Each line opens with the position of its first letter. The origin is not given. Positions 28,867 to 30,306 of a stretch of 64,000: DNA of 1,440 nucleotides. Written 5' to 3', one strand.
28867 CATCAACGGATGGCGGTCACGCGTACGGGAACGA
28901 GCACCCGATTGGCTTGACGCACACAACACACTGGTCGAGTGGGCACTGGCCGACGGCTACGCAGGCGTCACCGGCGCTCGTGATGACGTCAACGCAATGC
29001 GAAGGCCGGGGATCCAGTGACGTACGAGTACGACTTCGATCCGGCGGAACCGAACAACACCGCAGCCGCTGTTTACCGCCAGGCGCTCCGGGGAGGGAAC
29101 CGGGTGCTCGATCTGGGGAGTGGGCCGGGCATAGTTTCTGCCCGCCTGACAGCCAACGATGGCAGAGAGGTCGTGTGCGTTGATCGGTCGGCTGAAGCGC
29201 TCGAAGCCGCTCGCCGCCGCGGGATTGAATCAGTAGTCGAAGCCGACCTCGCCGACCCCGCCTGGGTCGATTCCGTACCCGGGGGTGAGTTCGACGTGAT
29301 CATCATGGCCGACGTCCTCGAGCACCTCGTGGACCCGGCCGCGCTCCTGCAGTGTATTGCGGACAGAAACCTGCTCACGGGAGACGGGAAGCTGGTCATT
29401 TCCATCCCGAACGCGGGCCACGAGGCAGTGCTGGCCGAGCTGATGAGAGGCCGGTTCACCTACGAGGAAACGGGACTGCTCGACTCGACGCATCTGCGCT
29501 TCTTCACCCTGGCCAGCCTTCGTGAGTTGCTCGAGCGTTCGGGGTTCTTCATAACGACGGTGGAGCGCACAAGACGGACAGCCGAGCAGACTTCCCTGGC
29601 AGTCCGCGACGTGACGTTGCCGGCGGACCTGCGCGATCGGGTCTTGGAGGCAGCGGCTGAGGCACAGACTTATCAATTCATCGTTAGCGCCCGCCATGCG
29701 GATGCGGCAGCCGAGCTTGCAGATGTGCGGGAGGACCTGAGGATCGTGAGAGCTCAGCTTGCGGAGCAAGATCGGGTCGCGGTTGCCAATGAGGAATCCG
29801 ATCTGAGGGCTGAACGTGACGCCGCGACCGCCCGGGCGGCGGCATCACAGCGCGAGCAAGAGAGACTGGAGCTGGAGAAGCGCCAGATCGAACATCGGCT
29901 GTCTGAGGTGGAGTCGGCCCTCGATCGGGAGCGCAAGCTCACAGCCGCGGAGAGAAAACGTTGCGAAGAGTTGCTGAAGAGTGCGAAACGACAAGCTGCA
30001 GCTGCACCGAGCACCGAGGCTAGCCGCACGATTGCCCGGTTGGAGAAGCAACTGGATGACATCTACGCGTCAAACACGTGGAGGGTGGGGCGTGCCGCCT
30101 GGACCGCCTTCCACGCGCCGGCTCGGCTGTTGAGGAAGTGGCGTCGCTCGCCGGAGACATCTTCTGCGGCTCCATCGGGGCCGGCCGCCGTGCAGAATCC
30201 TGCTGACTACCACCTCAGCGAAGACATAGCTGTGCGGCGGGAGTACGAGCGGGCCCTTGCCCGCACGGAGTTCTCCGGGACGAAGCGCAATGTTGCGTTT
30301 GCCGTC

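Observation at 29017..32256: Methyltransferase - coiled coil - GT - GT fusion resembling a terminator/ruler/polymerase in one chain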

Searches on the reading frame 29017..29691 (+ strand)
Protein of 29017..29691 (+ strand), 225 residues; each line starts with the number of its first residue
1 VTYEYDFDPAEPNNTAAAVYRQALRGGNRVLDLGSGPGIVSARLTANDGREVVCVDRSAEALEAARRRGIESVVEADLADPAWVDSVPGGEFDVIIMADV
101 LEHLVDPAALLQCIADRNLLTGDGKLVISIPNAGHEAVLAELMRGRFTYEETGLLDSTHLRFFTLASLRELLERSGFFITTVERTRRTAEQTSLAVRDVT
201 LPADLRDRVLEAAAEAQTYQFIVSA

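Call 34: search_solved_structures(query=window:29017-29691:+, max_evalue=10, show_alignments=1)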
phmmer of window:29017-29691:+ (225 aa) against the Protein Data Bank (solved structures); distinct sequences matched with E-value up to 10: 106 (the best 60 are shown).
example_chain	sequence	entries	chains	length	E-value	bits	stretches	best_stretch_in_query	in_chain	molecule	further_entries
3cc8_A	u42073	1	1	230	2.3e-23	86.2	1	27-185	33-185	Putative methyltransferase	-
2p7h_A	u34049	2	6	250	1.8e-09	40.9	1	2-137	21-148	Hypothetical protein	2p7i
2avn_A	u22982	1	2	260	1.9e-09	40.8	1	21-132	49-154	ubiquinone/menaquinone biosynthesis methyltransferase-related protein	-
4kdc_A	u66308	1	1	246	1.6e-08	37.7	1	25-129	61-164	3-demethylubiquinone-9 3-methyltransferase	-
4kdr_A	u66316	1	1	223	2e-08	37.5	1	25-116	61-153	3-demethylubiquinone-9 3-methyltransferase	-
5dpm_A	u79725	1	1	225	2e-08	37.4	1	25-116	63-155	Ubiquinone biosynthesis O-methyltransferase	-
9fd3_A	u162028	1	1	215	2.5e-06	30.6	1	16-105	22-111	SAM-dependent methyltransferase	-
9fcd_A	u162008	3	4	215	2.5e-06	30.6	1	16-105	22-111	SAM-dependent methyltransferase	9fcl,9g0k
9fcy_A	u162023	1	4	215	2.5e-06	30.6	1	16-105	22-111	SAM-dependent methyltransferase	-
9fcx_A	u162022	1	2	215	2.6e-06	30.5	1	16-105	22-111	SAM-dependent methyltransferase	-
5wp5_A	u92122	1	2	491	2.7e-06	30.5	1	17-114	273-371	Phosphomethylethanolamine N-methyltransferase 2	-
9fcu_A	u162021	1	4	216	3.8e-06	30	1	16-105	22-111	SAM-dependent methyltransferase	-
5t38_A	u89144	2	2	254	1.3e-05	28.3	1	11-115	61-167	EvdMO1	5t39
9fcs_A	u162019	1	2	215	1.3e-05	28.3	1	16-104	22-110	SAM-dependent methyltransferase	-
9fcq_A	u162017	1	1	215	1.4e-05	28.1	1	16-100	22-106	SAM-dependent methyltransferase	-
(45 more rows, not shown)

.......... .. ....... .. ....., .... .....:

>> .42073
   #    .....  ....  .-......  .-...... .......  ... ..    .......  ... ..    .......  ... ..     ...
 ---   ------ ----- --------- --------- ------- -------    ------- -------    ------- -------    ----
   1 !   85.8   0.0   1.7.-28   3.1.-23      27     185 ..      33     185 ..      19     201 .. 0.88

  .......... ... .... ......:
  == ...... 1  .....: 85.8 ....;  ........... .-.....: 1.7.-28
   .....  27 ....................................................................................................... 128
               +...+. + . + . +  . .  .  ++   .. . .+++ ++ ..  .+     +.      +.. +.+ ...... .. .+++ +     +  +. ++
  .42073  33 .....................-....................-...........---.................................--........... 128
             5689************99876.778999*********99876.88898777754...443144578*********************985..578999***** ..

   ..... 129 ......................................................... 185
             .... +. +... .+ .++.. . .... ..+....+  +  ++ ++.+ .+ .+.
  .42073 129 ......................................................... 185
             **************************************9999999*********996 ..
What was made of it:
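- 29461..29508 (+): Family signature loop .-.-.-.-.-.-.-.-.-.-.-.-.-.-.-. (aa 149-164); inferred acceptor-binding or catalytic lid. Shared with 3cc8 (call 34).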

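Call 39: find_homologous_proteins(query=window:29017-29691:+, max_evalue=1e-10)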
Query window:29017-29691:+ (225 aa): 160 proteins with E <= 1e-10 among 8000 candidates; the best 120 are listed.
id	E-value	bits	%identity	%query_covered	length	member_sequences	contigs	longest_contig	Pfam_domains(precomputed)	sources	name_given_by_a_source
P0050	1.8e-74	268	60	98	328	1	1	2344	PF07021.19,PF13847.13,PF13489.13,PF13649.13,PF08241.19,PF08242.19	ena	-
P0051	1.3e-66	242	58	99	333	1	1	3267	PF07021.19,PF13847.13,PF13489.13,PF13649.13,PF08241.19,PF08242.19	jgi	jgi:2-polyprenyl-3-methyl-5-hydroxy-6-metoxy-1,4-benzoquinol methylase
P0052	3.4e-66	241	56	99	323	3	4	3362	PF07021.19,PF13847.13,PF13489.13,PF13649.13,PF08241.19,PF08242.19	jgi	jgi:2-polyprenyl-3-methyl-5-hydroxy-6-metoxy-1,4-benzoquinol methylase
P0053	1.2e-65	239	58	99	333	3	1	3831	PF07021.19,PF13847.13,PF13489.13,PF13649.13,PF08241.19,PF08242.19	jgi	jgi:2-polyprenyl-3-methyl-5-hydroxy-6-metoxy-1,4-benzoquinol methylase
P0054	1.9e-65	238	53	98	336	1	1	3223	PF07021.19,PF13847.13,PF13489.13,PF05175.21,PF13649.13,PF08241.19,PF08242.19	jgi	jgi:2-polyprenyl-3-methyl-5-hydroxy-6-metoxy-1,4-benzoquinol methylase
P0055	5.8e-65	237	52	98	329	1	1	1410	PF07021.19,PF13847.13,PF13489.13,PF05175.21,PF13649.13,PF08241.19,PF08242.19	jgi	jgi:2-polyprenyl-3-methyl-5-hydroxy-6-metoxy-1,4-benzoquinol methylase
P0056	1.2e-64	236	56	98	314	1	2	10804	PF07021.19,PF13847.13,PF13489.13,PF05175.21,PF13649.13,PF08241.19,PF08242.19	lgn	-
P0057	1.4e-64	236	57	99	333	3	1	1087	PF07021.19,PF13847.13,PF13489.13,PF13649.13,PF08241.19,PF08242.19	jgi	jgi:2-polyprenyl-3-methyl-5-hydroxy-6-metoxy-1,4-benzoquinol methylase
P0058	1.9e-64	235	51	99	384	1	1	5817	PF07021.19,PF13847.13,PF13489.13,PF05175.21,PF13649.13,PF08241.19,PF08242.19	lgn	-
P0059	5.7e-64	234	53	98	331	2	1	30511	PF07021.19,PF13847.13,PF13489.13,PF08241.19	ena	-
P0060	5.9e-64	234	55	99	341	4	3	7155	PF07021.19,PF13847.13,PF13489.13,PF05175.21,PF13649.13,PF02254.25,PF08241.19,PF08242.19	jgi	jgi:2-polyprenyl-3-methyl-5-hydroxy-6-metoxy-1,4-benzoquinol methylase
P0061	9.6e-64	233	52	98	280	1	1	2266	PF07021.19,PF13847.13,PF13489.13,PF06325.20,PF05175.21,PF13649.13,PF08241.19,PF08242.19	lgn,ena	-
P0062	1.2e-63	233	54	99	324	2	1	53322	PF07021.19,PF13847.13,PF13489.13,PF05175.21,PF13649.13,PF08241.19,PF08242.19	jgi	jgi:2-polyprenyl-3-methyl-5-hydroxy-6-metoxy-1,4-benzoquinol methylase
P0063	1.4e-63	232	56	99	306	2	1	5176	PF07021.19,PF13847.13,PF13489.13,PF13649.13,PF08241.19,PF08242.19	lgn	-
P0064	1.5e-63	232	53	98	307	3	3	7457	PF07021.19,PF13847.13,PF13489.13,PF06325.20,PF05175.21,PF13649.13,PF08241.19,PF08242.19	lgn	-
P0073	4.4e-61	224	51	99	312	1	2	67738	PF07021.19,PF13847.13,PF13489.13,PF05175.21,PF13649.13,PF08241.19,PF08242.19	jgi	jgi:2-polyprenyl-3-methyl-5-hydroxy-6-metoxy-1,4-benzoquinol methylase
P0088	4.0e-57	211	47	98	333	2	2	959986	PF07021.19,PF13847.13,PF13489.13,PF05175.21,PF13649.13,PF08241.19,PF08242.19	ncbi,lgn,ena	-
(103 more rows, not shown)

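Call 43: find_encoding_contigs(protein=P0088, flank=10000, max_places=1)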
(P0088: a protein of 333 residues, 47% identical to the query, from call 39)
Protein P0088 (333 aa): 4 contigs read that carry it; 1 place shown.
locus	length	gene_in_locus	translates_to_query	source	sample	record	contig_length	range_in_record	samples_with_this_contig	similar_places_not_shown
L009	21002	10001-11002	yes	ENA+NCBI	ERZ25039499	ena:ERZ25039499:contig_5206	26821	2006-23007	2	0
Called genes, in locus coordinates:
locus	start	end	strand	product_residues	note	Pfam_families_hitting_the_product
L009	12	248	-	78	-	-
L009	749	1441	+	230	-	PF13489:Methyltransf_23, PF01209:Ubie_methyltran, PF13847:Methyltransf_31, PF08241:Methyltransf_11, PF08242:Methyltransf_12, PF13649:Methyltransf_25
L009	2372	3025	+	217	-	-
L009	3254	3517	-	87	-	PF05016:ParE_toxin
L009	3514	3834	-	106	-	PF02604:PhdYeFM_antitox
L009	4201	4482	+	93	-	-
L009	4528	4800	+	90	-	PF02604:PhdYeFM_antitox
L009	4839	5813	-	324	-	PF01370:Epimerase, PF04321:RmlD_sub_bind, PF07993:NAD_binding_4 (faint), PF16363:GDP_Man_Dehyd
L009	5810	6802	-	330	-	PF01073:3Beta_HSD, PF01370:Epimerase, PF02719:Polysacc_synt_2, PF04321:RmlD_sub_bind, PF07993:NAD_binding_4, PF13460:NAD_binding_10, PF16363:GDP_Man_Dehyd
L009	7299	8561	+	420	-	PF03446:NAD_binding_2 (faint), PF03721:UDPG_MGDP_dh_N, PF00984:UDPG_MGDP_dh, PF03720:UDPG_MGDP_dh_C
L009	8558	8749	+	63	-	-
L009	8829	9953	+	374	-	PF00534:Glycos_transf_1, PF13692:Glyco_trans_1_4, PF13524:Glyco_trans_1_2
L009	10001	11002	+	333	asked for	PF05175:MTS (weak), PF07021:MetW (weak), PF13489:Methyltransf_23, PF08241:Methyltransf_11, PF08242:Methyltransf_12, PF13649:Methyltransf_25, PF13847:Methyltransf_31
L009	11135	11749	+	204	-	PF00908:dTDP_sugar_isom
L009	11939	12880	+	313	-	PF13489:Methyltransf_23, PF08242:Methyltransf_12 (faint)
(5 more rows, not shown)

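Call 44: find_encoding_contigs(protein=P0073, flank=10000, max_places=1)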
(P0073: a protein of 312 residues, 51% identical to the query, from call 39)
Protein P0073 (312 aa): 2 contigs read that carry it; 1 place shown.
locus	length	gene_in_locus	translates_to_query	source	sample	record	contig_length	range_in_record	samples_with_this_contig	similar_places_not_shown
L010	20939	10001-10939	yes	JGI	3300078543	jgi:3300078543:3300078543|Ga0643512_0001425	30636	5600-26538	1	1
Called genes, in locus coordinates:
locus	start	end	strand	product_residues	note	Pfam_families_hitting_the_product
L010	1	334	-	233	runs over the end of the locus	PF03009:GDPD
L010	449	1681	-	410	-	PF00535:Glycos_transf_2, PF10111:Glyco_tranf_2_2, PF13641:Glyco_tranf_2_3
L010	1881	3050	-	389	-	PF00465:Fe-ADH, PF13685:Fe-ADH_2, PF25137:ADH_Fe_C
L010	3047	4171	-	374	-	PF02776:TPP_enzyme_N, PF02775:TPP_enzyme_C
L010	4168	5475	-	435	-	PF01467:CTP_transf_like, PF13714:PEP_mutase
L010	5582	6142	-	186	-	PF17252:DUF5319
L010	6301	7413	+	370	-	PF00478:IMPDH, PF01070:FMN_dh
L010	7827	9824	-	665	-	PF00535:Glycos_transf_2, PF13641:Glyco_tranf_2_3, PF13632:Glyco_trans_2_3 (weak)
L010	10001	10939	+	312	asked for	PF05175:MTS (weak), PF13489:Methyltransf_23, PF07021:MetW, PF08241:Methyltransf_11, PF08242:Methyltransf_12, PF13649:Methyltransf_25, PF13847:Methyltransf_31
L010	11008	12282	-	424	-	PF01943:Polysacc_synt, PF13440:Polysacc_synt_3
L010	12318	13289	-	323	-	PF00535:Glycos_transf_2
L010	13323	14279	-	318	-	PF00106:adh_short (weak), PF01073:3Beta_HSD, PF01370:Epimerase, PF02719:Polysacc_synt_2, PF04321:RmlD_sub_bind, PF05368:NmrA (weak), PF16363:GDP_Man_Dehyd, PF13460:NAD_binding_10, +2 more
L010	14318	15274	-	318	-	PF01209:Ubie_methyltran, PF13489:Methyltransf_23, PF08003:Methyltransf_9, PF13649:Methyltransf_25, PF13847:Methyltransf_31, PF08241:Methyltransf_11, PF08242:Methyltransf_12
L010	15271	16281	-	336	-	PF01408:GFO_IDH_MocA, PF22725:GFO_IDH_MocA_C3, PF02894:GFO_IDH_MocA_C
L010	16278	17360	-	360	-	PF00155:Aminotran_1_2 (weak), PF01041:DegT_DnrJ_EryC1, PF01212:Beta_elim_lyase (faint), PF01053:Cys_Met_Meta_PP (weak)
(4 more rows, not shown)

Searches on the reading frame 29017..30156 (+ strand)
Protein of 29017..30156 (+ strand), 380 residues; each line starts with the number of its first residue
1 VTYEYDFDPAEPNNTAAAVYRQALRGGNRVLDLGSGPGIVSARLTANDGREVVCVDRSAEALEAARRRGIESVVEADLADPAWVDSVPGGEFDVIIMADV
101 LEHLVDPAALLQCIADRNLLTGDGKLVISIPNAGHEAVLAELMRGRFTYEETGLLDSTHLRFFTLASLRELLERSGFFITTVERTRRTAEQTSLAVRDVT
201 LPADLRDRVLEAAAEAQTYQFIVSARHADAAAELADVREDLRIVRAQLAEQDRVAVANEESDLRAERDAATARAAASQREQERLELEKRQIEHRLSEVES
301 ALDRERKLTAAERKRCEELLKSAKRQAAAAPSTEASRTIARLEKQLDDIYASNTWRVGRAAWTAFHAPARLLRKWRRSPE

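Call 88: search_solved_structures(query=A2, max_evalue=0.000001)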
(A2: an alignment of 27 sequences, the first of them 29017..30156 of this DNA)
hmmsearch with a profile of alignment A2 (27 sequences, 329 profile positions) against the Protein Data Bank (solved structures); distinct sequences matched with E-value up to 0.000001: 32.
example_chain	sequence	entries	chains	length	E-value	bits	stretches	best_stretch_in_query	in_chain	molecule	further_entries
3cc8_A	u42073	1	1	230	4.5e-51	177.3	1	23-231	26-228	Putative methyltransferase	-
4kdc_A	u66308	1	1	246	2.8e-16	62.9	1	30-146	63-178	3-demethylubiquinone-9 3-methyltransferase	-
4kdr_A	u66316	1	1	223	8.5e-16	61.3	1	30-133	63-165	3-demethylubiquinone-9 3-methyltransferase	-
5dpm_A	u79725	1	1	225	8.7e-16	61.3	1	30-133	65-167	Ubiquinone biosynthesis O-methyltransferase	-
2p7h_A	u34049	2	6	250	1.5e-13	53.9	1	6-140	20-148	Hypothetical protein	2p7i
2avn_A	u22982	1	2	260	1.2e-11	47.7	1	31-135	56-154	ubiquinone/menaquinone biosynthesis methyltransferase-related protein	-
3mgg_A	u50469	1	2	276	1.9e-11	47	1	26-130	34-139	Methyltransferase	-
8zc8_A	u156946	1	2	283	2.2e-10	43.5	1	24-131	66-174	MitM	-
21zq_A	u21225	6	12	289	2.3e-10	43.4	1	24-131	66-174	MitM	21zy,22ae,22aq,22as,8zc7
8joz_A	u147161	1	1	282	7.2e-10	41.8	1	31-157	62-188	tRNA 5-carboxymethoxyuridine methyltransferase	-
4htf_A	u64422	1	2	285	7.4e-10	41.8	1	31-157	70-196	S-adenosylmethionine-dependent methyltransferase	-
9fce_A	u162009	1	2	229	9.5e-10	41.4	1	26-130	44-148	SAM dependent methyltransferase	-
9fcx_A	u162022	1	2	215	1.4e-09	40.8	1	18-130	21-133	SAM-dependent methyltransferase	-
9fd3_A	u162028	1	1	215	2.3e-09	40.1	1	18-130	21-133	SAM-dependent methyltransferase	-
9fcy_A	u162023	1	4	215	2.4e-09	40.1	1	18-130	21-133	SAM-dependent methyltransferase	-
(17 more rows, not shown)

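Call 90: predict_structure(alignment_id=A2)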
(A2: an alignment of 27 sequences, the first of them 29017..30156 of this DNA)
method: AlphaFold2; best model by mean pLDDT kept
length: 380 residues; sequences in the alignment: 27
mean_pLDDT: 89.1   pTM: 0.70
mean pLDDT of the five models: 89.1, 86.0, 85.9, 85.4, 85.3
residues with pLDDT >= 90: 239; 70-90: 108; 50-70: 29; < 50: 4
segments of 3 or more residues with pLDDT < 50: 330-332
pLDDT, mean of each block of 10 residues (from residue 1): 80 97 98 93 98 97 96 97 94 97 95 97 97 92 78 76 93 96 95 76 86 93 96 89 95 96 97 98 98 95 92 87 70 64 81 77 70 61
secondary structure, 60 per line:
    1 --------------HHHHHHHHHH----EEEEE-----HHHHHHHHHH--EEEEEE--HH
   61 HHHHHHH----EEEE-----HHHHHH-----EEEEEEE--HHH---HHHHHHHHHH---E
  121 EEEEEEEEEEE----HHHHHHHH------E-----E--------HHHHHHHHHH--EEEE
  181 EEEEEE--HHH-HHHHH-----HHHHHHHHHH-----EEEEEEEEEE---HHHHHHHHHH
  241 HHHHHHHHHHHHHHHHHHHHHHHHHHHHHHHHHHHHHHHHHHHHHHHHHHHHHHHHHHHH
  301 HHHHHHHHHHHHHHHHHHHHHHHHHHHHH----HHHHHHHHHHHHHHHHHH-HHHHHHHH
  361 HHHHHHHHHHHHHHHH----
elements in order: H15-24 E29-33 H39-48 E51-56 H59-67 E72-75 H81-86 E92-98 H107-116 E120-131 H136-143 H165-174 E177-186 H193-197 H203-212 E218-227 H231-329 H334-351 H353-376

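Call 93: fold_search(model_id=the predicted structure, library=pdb)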
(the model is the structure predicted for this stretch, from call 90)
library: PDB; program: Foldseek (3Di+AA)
matches with E <= 10: 1724; with E <= 0.001: 949
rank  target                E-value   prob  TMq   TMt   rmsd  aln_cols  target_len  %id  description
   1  3cc8                  3.9e-16  1.00  0.44  0.76   4.5       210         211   28  Crystal structure of a putative methyltransferase (bce_1332) from bacillus cereus atcc 10987 at 1.64 A resolution (released 2008-03-04)
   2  2p7i_A                6.7e-13  1.00  0.44  0.71   6.4       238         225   22  CRYSTAL STRUCTURE OF a SAM dependent methyl-transferase type 12 family protein (ECA1738) FROM PECTOBACTERIUM ATROSEPTI (released 2007-04-03)
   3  2p7h_A                1.9e-12  1.00  0.45  0.71   6.6       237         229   21  Crystal structure of a sam dependent methyl-transferase type 12 family protein (eca1738) from pectobacterium atrosepti (released 2007-04-03)
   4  2p7h_B                1.9e-12  1.00  0.44  0.71   6.4       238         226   21  Crystal structure of a sam dependent methyl-transferase type 12 family protein (eca1738) from pectobacterium atrosepti (released 2007-04-03)
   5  3l8d                  5.2e-11  1.00  0.39  0.70   7.1       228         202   17  Crystal structure of methyltransferase from Bacillus Thuringiensis (released 2010-01-12)
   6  4pne_B                3.0e-10  1.00  0.38  0.52   8.2       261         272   19  Crystal Structure of the [4+2]-Cyclase SpnF (released 2015-02-18)
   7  1xxl_A                3.8e-10  1.00  0.35  0.53   7.2       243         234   20  The crystal structure of YcgJ protein from Bacillus subitilis at 2.1 A resolution (released 2004-11-23)
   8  6uv6_A                4.3e-10  1.00  0.36  0.50   7.9       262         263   23  AtmM with bound rebeccamycin analogue (released 2020-11-25)
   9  8joz_A                6.5e-10  1.00  0.40  0.56   6.6       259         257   20  Crystal structure of CmoM from E. coli complexed with sinefungin and cellularly expressed tRNA Ser (released 2023-08-30)
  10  8zc7_A                6.5e-10  1.00  0.38  0.52   8.7       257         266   18  Crystallographic analysis of MitM, which catalyzes the post-mitosane modification in mitomycin biosynthesis (released 2024-11-27)
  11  1vl5_A                8.3e-10  1.00  0.37  0.58   6.6       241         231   19  CRYSTAL STRUCTURE OF A PUTATIVE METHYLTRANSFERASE (BH2331) FROM BACILLUS HALODURANS C-125 AT 1.95 A RESOLUTION (released 2004-08-17)
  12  8zc8_A                8.7e-10  1.00  0.38  0.51   9.6       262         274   20  The structure of MitM and mitomycin A with SAH in mitomycin (released 2024-11-27)
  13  8zc7_B                9.3e-10  1.00  0.38  0.52   6.3       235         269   20  Crystallographic analysis of MitM, which catalyzes the post-mitosane modification in mitomycin biosynthesis (released 2024-11-27)
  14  8rvc_A                9.8e-10  1.00  0.36  0.40   5.6       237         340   17  Crystal structure of alpha keto acid C-methyl-transferases MrsA bound to ketoarginine (released 2024-07-03)
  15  8zc8_B                9.8e-10  1.00  0.38  0.50   9.8       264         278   19  The structure of MitM and mitomycin A with SAH in mitomycin (released 2024-11-27)
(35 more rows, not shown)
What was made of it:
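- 29017..29697 (+): Class I SAM-dependent methyltransferase domain, aa 1-227 (proposed capping enzyme). Closest solved structure is 3cc8 (B. cereus BCE_1332): profile E 4.5e-51, TM 0.76 (calls 88, 93).
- Closest known: BCE_1332 of Bacillus cereus. Same: It shares the SIPN...H and GLLD-x-TH-x-RFFT motifs (calls 34, 88, 93).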
